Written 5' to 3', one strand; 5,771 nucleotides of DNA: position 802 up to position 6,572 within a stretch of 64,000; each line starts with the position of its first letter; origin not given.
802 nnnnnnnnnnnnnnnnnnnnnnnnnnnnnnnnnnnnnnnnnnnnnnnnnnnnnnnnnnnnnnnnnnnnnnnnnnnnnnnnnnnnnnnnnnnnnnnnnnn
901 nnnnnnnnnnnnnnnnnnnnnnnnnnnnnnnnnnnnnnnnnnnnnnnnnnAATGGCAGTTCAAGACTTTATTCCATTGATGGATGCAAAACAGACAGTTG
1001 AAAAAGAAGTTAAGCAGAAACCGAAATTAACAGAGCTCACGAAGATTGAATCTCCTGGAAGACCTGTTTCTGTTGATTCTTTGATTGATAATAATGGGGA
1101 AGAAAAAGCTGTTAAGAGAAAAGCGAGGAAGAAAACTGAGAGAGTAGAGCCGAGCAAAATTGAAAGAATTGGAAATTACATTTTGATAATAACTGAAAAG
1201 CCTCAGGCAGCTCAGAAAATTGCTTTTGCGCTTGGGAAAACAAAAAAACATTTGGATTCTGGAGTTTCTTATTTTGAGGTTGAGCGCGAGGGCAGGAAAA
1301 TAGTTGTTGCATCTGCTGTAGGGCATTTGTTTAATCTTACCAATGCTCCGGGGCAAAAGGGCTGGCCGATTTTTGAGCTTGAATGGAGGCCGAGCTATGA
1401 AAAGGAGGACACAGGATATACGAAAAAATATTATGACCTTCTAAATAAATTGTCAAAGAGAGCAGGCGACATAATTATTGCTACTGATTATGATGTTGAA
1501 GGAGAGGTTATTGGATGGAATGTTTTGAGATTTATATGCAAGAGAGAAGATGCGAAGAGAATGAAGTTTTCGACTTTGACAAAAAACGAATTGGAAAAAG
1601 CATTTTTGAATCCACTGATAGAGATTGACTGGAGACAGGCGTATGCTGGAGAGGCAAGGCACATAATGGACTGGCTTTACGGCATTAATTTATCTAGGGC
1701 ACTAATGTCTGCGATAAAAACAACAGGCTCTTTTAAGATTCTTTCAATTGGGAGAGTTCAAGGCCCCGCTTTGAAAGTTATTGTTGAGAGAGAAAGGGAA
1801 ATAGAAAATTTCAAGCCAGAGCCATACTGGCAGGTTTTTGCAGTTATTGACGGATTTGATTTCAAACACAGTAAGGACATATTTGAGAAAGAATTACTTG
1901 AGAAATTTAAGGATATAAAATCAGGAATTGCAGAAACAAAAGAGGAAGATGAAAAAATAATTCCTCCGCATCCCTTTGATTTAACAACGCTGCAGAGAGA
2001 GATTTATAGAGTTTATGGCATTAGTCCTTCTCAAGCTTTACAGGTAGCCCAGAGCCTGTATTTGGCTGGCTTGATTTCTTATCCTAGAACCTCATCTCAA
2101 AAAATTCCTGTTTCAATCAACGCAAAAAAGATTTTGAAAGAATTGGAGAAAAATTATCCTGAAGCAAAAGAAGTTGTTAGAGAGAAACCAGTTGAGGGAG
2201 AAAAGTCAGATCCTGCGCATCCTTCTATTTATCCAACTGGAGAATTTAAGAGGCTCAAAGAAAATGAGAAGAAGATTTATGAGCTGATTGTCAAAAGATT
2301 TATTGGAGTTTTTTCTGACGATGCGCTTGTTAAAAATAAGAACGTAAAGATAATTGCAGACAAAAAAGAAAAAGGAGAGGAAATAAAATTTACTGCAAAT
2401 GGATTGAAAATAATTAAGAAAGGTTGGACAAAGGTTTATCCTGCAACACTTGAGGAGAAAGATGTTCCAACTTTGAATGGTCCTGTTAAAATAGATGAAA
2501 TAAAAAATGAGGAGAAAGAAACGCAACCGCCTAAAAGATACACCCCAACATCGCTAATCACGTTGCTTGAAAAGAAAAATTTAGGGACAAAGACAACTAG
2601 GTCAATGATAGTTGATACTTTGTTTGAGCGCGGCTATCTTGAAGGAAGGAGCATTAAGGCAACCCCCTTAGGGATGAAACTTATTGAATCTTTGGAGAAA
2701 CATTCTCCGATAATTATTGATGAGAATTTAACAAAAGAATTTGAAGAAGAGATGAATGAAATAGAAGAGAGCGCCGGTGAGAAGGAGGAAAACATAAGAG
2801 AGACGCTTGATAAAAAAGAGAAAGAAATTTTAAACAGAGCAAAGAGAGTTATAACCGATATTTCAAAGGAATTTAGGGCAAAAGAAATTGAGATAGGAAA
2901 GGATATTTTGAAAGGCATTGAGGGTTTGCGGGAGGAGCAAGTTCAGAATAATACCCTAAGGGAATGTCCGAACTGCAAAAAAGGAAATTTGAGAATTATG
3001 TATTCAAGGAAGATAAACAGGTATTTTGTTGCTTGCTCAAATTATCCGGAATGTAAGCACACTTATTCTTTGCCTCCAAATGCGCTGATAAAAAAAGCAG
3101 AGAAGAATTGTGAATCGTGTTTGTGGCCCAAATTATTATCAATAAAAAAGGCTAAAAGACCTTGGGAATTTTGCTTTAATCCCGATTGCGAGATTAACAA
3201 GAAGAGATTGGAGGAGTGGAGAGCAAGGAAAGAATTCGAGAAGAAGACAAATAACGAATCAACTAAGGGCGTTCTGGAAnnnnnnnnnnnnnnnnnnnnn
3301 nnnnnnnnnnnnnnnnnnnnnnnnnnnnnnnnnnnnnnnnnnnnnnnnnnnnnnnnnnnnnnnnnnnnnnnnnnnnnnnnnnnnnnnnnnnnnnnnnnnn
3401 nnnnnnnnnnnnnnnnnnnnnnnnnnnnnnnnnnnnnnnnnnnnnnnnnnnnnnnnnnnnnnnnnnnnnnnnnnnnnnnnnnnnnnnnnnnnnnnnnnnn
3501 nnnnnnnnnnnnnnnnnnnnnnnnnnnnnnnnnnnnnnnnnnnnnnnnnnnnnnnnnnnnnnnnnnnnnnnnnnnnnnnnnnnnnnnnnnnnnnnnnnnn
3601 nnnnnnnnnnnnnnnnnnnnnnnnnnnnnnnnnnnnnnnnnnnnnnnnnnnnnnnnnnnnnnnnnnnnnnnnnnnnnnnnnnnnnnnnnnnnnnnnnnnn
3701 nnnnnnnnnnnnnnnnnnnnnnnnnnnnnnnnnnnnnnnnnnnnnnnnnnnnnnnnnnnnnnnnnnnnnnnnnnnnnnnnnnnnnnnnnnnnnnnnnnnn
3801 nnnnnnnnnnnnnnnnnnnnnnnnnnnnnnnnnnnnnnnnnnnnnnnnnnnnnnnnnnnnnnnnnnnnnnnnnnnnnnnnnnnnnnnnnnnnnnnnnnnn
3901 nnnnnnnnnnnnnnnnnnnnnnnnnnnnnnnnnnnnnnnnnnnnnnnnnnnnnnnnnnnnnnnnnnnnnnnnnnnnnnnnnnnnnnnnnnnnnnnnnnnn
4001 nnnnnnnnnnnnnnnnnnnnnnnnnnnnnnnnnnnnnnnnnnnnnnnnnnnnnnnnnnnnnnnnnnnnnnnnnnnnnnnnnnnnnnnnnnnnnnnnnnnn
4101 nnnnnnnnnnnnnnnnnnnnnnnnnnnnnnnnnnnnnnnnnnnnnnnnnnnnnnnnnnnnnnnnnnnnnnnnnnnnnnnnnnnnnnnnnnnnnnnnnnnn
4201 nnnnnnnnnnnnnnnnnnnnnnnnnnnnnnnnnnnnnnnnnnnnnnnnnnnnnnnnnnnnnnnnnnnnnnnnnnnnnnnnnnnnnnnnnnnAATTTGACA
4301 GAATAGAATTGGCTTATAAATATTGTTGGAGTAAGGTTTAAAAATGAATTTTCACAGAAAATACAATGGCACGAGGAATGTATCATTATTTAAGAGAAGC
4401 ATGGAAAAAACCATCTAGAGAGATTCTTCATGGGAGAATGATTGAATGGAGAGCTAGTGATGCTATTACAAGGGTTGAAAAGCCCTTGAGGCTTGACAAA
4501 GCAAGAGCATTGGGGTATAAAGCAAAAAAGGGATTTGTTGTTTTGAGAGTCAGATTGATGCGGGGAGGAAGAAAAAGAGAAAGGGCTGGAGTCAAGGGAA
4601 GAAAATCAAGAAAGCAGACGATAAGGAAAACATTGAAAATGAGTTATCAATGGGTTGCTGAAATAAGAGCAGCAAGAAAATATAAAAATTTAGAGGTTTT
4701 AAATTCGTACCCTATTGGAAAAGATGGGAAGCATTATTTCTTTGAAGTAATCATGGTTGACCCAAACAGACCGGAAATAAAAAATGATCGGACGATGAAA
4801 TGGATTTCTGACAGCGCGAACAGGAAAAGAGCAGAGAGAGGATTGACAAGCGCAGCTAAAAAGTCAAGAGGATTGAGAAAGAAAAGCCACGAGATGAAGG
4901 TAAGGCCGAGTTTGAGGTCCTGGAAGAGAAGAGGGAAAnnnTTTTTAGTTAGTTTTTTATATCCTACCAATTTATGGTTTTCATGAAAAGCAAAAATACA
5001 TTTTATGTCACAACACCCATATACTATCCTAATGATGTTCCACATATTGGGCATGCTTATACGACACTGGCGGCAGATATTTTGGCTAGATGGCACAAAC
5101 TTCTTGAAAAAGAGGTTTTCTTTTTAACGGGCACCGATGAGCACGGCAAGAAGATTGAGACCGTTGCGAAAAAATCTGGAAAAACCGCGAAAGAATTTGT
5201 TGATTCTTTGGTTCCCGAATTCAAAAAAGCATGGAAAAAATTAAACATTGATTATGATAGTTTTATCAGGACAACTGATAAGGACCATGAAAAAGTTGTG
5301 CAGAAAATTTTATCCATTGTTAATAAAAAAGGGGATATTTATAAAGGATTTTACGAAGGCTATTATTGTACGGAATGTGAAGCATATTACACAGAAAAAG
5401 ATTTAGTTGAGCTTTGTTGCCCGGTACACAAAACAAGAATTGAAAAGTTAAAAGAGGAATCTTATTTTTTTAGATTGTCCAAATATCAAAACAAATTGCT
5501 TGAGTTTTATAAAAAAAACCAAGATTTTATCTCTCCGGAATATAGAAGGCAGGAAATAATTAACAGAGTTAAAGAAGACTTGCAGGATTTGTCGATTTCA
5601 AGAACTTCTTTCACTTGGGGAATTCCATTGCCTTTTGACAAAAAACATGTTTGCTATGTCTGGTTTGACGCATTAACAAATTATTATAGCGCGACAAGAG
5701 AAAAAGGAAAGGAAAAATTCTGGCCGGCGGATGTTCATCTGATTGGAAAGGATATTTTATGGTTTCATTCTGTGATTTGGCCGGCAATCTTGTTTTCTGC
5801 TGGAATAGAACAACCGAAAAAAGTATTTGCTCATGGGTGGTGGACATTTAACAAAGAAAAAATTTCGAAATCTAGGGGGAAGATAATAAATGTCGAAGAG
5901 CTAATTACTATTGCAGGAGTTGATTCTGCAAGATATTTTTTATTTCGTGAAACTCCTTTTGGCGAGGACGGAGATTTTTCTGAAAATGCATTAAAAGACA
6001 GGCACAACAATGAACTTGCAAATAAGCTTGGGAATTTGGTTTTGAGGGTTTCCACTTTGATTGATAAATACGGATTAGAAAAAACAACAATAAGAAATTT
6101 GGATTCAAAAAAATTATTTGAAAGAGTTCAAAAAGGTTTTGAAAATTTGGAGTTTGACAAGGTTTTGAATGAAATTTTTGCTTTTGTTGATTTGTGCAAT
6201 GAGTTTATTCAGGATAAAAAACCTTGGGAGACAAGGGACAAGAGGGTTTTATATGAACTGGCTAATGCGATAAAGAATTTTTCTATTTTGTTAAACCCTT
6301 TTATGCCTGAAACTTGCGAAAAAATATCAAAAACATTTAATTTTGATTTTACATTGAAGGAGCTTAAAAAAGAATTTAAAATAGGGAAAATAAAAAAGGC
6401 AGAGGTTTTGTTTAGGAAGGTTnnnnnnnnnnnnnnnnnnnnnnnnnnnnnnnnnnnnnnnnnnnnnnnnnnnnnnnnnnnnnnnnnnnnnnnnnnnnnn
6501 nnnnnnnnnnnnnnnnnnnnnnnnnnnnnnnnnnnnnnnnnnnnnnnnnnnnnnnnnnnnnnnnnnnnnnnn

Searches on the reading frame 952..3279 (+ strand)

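Call 10: search_protein_families(library=pfam, proteins=[window:952-3279:+], max_evalue=0.001)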
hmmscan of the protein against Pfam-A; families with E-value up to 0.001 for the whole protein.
window:952-3279:+ (776 aa): 3 families
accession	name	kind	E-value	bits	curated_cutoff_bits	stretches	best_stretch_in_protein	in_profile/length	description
PF01131.25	Topoisom_bac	-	1.2e-108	364.2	35.1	1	225-613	2-408/411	DNA topoisomerase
PF01751.28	Toprim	-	7.7e-15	55.3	23.1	1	78-208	2-95/96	Toprim domain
PF01396.24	Zn_ribbon_Top1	-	9.5e-10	38.6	32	1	670-710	2-39/39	Topoisomerase DNA binding C4 zinc finger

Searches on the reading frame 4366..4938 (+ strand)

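Call 61: search_protein_families(library=pfam, proteins=[window:4366-4938:+], max_evalue=0.0001)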
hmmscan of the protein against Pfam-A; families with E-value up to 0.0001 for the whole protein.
window:4366-4938:+ (191 aa): 1 family
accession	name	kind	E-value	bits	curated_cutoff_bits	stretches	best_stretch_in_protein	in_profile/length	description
PF00827.22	Ribosomal_L15e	-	1.3e-64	217.8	27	1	4-184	1-189/191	Ribosomal L15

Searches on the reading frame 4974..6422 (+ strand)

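Call 10: search_protein_families(library=pfam, proteins=[window:4974-6422:+], max_evalue=0.001)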
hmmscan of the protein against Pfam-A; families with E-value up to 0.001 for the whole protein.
window:4974-6422:+ (483 aa): 6 families
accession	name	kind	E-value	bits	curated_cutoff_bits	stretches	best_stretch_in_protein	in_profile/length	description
PF09334.17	tRNA-synt_1g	-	4.4e-104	348.8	20.1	2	143-359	163-390/391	tRNA synthetases class I (M)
PF00133.28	tRNA-synt_1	-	4.5e-27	95.3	22.7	2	5-221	20-245/414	tRNA synthetases class I (I, L, M and V)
PF01406.26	tRNA-synt_1e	-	9.4e-15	55.2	27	2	7-126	9-125/301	tRNA synthetases class I (C) catalytic domain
PF08264.19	Anticodon_1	-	1.7e-12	47.9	25.1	1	380-454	10-92/148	Anticodon-binding domain of tRNA ligase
PF01921.24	tRNA-synt_1f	-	1.2e-05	24.8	27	1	277-328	263-314/360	tRNA synthetases class I (K)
PF19303.5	Anticodon_3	-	2.3e-05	24.7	23.5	1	379-482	19-134/152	Anticodon binding domain of methionyl tRNA ligase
